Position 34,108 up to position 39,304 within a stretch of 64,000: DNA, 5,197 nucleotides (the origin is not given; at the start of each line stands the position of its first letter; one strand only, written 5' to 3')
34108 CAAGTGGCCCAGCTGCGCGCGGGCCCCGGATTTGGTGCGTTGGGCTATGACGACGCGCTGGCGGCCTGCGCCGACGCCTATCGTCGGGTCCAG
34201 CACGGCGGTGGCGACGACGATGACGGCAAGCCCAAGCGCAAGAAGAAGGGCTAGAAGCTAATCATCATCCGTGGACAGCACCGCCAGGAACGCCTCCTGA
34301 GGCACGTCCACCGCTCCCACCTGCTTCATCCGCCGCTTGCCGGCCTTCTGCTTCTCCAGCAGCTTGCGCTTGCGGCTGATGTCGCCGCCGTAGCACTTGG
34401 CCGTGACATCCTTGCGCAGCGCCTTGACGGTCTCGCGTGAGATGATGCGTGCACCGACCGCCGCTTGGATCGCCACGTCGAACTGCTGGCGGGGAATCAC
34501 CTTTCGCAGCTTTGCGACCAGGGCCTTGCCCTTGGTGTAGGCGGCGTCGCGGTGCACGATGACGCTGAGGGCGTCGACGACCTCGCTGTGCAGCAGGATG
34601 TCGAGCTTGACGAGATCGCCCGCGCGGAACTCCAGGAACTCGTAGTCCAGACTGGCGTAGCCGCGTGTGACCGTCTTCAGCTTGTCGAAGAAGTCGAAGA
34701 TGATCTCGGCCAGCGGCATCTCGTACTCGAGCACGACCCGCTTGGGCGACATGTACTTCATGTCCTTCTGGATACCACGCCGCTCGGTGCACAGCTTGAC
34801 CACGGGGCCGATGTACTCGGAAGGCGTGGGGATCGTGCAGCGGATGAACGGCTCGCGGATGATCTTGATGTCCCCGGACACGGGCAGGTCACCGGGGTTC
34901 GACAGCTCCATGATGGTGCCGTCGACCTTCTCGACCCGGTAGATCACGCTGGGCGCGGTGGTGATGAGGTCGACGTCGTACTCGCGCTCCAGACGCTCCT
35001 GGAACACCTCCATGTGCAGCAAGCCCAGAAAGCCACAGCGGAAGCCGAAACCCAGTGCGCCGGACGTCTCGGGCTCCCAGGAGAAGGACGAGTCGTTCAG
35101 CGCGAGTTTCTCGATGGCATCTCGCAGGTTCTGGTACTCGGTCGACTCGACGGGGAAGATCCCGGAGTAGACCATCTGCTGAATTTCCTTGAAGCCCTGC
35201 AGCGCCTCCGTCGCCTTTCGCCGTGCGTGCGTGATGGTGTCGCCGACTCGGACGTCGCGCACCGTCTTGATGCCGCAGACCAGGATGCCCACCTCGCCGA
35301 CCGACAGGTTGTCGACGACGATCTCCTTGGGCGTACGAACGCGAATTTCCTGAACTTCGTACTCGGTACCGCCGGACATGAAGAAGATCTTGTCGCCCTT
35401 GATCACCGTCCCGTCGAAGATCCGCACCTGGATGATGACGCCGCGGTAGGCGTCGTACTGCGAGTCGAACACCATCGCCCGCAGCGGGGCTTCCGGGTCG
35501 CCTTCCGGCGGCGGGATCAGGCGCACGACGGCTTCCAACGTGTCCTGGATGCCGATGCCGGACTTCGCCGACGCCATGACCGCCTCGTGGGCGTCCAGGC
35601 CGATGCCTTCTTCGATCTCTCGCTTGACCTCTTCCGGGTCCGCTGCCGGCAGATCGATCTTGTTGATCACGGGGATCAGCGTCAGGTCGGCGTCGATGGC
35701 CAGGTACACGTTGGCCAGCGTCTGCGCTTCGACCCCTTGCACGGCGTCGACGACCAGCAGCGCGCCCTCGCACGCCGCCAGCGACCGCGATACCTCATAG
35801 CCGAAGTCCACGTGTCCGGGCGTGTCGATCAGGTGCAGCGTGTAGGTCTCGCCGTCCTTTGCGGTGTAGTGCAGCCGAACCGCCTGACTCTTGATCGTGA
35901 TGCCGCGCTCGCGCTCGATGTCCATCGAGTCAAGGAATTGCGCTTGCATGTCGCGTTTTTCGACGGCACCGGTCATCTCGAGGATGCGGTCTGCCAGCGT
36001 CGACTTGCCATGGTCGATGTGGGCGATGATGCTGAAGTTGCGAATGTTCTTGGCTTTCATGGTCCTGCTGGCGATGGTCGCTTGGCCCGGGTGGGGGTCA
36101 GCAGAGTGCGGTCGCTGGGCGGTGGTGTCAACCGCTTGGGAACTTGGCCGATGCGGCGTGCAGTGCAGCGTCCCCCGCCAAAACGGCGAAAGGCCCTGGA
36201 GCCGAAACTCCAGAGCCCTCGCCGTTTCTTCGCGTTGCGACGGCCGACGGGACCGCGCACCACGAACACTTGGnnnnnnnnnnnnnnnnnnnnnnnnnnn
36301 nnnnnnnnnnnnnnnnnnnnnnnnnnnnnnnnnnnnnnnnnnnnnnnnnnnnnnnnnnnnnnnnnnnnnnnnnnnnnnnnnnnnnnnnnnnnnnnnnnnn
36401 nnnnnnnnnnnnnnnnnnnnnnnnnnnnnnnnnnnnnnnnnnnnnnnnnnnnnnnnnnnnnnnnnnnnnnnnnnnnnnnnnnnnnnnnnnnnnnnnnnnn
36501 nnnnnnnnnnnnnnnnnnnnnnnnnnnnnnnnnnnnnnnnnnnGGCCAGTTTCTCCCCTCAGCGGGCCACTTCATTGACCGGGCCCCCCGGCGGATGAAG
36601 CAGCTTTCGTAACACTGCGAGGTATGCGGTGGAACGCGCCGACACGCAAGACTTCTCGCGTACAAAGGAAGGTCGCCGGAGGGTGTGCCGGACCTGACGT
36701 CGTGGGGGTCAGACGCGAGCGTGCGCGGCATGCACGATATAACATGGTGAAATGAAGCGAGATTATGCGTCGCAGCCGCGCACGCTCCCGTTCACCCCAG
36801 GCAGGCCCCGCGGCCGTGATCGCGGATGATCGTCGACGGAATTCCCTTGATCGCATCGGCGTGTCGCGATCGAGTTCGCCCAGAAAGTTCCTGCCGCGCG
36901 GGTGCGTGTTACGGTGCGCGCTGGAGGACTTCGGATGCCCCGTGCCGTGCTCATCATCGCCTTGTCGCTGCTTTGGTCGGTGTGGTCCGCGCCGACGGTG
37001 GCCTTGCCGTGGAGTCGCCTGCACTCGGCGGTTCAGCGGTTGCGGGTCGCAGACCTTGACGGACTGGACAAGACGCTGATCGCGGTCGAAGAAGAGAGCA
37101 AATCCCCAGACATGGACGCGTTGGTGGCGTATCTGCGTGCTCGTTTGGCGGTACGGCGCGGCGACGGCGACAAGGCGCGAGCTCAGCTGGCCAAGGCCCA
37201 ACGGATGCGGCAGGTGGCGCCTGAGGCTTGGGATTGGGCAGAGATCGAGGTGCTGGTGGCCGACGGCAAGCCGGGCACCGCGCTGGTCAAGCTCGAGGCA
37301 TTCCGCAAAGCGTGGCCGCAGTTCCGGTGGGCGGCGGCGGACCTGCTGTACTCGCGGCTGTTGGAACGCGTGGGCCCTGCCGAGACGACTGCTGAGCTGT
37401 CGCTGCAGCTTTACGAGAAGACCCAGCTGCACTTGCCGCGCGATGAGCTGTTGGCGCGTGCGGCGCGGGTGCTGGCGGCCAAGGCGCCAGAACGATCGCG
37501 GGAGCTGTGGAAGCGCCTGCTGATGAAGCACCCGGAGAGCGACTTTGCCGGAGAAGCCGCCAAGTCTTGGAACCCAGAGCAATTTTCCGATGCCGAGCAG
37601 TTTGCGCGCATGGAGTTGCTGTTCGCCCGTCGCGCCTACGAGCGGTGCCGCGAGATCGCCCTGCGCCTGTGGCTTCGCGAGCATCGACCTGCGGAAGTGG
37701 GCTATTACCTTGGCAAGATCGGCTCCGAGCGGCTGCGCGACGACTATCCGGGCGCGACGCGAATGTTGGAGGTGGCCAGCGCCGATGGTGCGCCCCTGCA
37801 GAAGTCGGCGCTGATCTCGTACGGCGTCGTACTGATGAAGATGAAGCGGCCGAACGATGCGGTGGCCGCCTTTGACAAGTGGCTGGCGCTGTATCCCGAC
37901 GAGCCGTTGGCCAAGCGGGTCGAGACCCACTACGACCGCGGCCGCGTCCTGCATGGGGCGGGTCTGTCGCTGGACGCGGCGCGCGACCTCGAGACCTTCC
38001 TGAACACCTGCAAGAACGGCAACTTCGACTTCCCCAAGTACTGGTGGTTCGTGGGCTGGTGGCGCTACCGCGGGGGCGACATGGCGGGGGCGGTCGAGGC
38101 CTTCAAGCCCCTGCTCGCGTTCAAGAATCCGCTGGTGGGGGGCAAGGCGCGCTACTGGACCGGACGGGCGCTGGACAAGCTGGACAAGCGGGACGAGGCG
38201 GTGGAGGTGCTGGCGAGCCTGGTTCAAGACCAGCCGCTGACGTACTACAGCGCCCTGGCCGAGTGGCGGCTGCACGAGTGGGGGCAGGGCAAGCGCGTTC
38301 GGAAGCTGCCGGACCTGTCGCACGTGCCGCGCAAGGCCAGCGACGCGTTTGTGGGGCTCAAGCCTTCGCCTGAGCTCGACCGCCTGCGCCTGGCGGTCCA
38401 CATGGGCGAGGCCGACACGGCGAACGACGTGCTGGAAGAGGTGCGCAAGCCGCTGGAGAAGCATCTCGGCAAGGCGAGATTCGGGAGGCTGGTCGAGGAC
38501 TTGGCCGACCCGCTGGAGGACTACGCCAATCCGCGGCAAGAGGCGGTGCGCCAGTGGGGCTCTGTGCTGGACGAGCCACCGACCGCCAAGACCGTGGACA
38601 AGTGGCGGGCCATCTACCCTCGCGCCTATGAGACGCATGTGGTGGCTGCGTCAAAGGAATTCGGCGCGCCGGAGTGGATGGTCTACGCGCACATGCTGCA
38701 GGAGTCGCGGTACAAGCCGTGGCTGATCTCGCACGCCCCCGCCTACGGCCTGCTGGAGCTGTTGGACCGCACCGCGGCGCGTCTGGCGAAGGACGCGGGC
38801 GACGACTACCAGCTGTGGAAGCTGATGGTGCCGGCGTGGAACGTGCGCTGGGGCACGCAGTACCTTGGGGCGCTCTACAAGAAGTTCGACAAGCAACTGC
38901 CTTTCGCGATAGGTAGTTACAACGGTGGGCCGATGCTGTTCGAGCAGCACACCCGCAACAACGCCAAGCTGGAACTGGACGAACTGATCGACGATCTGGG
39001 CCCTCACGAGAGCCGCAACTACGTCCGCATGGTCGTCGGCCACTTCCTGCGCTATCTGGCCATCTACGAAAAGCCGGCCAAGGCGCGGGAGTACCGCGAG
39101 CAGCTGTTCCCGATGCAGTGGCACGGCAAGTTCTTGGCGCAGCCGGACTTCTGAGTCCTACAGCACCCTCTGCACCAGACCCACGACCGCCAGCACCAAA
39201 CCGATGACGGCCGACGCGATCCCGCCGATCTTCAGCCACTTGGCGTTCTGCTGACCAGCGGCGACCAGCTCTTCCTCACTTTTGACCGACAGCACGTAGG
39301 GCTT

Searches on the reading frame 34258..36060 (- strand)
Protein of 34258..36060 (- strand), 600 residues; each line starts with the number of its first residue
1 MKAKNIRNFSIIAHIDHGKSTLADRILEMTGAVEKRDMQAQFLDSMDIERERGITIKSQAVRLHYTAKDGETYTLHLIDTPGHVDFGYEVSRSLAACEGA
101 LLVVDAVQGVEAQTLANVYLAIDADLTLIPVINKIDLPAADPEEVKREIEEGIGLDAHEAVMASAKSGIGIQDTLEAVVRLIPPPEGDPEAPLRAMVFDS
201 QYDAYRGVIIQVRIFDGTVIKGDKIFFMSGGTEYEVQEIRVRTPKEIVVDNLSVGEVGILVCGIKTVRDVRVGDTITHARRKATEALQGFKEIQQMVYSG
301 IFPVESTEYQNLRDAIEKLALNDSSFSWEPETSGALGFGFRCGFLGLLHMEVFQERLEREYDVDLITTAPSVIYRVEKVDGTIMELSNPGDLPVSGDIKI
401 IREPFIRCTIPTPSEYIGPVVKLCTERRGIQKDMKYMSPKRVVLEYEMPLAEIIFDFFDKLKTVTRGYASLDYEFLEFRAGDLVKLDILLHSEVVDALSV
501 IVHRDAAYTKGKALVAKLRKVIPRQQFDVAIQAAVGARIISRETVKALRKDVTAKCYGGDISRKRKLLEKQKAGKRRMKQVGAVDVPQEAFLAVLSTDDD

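Call 50: search_protein_families(library=pfam, proteins=[window:34258-36060:-], max_evalue=0.0001)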
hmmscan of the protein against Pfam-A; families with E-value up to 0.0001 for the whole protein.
window:34258-36060:- (600 aa): 5 families
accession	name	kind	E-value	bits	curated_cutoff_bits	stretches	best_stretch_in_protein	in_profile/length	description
PF00009.33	GTP_EFTU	-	9.3e-57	192.1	26.5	1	4-184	1-188/188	Elongation factor Tu GTP binding domain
PF06421.17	LepA_C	-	9.8e-49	164.4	29.7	1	491-596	2-107/107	GTP-binding protein LepA C-terminus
PF00679.30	EFG_C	-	6e-23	81.1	27.9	1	401-487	2-87/89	Elongation factor G C-terminus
PF03144.31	GTP_EFTU_D2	-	5e-08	33.7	30.3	1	207-277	1-73/73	Elongation factor Tu domain 2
PF22042.2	EF-G_D2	-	1.3e-05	25.7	27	1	192-242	1-49/84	Elongation factor G domain 2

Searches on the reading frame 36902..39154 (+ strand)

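Call 50: search_protein_families(library=pfam, proteins=[window:36902-39154:+], max_evalue=0.0001)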
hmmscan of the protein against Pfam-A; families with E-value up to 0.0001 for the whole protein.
window:36902-39154:+ (750 aa): 5 families
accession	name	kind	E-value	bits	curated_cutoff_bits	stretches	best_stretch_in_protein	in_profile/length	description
PF01464.25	SLT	-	1.6e-15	57.1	21.3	1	582-691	5-112/117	Transglycosylase SLT domain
PF13174.12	TPR_6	-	3.5e-08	34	26.3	0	416-445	2-31/33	Tetratricopeptide repeat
PF13432.12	TPR_16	-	3.1e-07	31.1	32.7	0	281-335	12-65/65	Tetratricopeptide repeat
PF14559.12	TPR_19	-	3.5e-06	27.7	25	0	281-339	6-63/68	Tetratricopeptide repeat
PF07719.23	TPR_2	-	4e-05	23.9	27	0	303-333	3-33/34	Tetratricopeptide repeat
